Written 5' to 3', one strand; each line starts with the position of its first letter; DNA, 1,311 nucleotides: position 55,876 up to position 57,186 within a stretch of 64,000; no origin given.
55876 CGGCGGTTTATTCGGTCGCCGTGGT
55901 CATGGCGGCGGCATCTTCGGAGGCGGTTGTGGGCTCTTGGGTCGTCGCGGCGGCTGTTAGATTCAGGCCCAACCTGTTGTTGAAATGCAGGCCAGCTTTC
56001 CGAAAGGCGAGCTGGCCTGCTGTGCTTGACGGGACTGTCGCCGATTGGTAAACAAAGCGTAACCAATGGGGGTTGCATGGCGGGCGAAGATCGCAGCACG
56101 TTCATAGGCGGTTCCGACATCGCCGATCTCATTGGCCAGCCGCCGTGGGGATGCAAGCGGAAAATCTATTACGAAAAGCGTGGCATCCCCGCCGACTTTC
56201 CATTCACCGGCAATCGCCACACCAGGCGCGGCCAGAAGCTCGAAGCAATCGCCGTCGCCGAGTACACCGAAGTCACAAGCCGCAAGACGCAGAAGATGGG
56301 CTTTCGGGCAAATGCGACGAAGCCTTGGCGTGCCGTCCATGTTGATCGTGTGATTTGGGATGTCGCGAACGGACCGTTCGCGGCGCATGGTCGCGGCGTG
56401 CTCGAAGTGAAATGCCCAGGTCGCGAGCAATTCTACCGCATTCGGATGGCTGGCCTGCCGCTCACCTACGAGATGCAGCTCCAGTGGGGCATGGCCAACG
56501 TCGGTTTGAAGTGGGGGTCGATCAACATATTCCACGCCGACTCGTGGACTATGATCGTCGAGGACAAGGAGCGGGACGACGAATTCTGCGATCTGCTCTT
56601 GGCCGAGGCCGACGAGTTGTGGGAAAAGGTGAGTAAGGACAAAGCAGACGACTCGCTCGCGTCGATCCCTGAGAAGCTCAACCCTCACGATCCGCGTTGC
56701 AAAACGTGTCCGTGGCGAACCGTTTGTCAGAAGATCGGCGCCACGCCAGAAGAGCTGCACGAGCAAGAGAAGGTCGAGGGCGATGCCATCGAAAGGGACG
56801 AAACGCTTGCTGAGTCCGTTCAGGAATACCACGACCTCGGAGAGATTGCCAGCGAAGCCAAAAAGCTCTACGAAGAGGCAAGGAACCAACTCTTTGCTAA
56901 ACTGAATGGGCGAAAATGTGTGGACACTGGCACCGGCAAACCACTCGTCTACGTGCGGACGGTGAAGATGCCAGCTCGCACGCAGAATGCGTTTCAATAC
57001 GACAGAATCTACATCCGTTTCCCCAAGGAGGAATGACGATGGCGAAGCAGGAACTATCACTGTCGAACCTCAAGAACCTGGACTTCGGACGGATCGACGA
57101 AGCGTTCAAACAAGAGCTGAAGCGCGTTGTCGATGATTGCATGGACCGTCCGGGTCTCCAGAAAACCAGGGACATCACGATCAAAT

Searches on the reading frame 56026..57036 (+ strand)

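Call 9: search_protein_families(library=phrogs, proteins=[window:56026-57036:+], max_evalue=0.1)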
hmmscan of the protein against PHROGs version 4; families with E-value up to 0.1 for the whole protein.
window:56026-57036:+ (336 aa): 5 families
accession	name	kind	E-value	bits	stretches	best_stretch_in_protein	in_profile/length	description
phrog_434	-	DNA, RNA and nucleotide metabolism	1.6e-33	117.5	1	21-325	62-332/372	RecE-like recombination exonuclease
phrog_1990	-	DNA, RNA and nucleotide metabolism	3e-09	37.7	1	36-239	43-240/290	Cas4-domain exonuclease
phrog_149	-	DNA, RNA and nucleotide metabolism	1e-05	25.1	1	61-210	654-801/1242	exonuclease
phrog_21046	-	unknown function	0.047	14.8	0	248-285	39-77/133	-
phrog_1706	-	DNA, RNA and nucleotide metabolism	0.094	13.1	0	179-269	199-274/293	CRISPR/Cas system associated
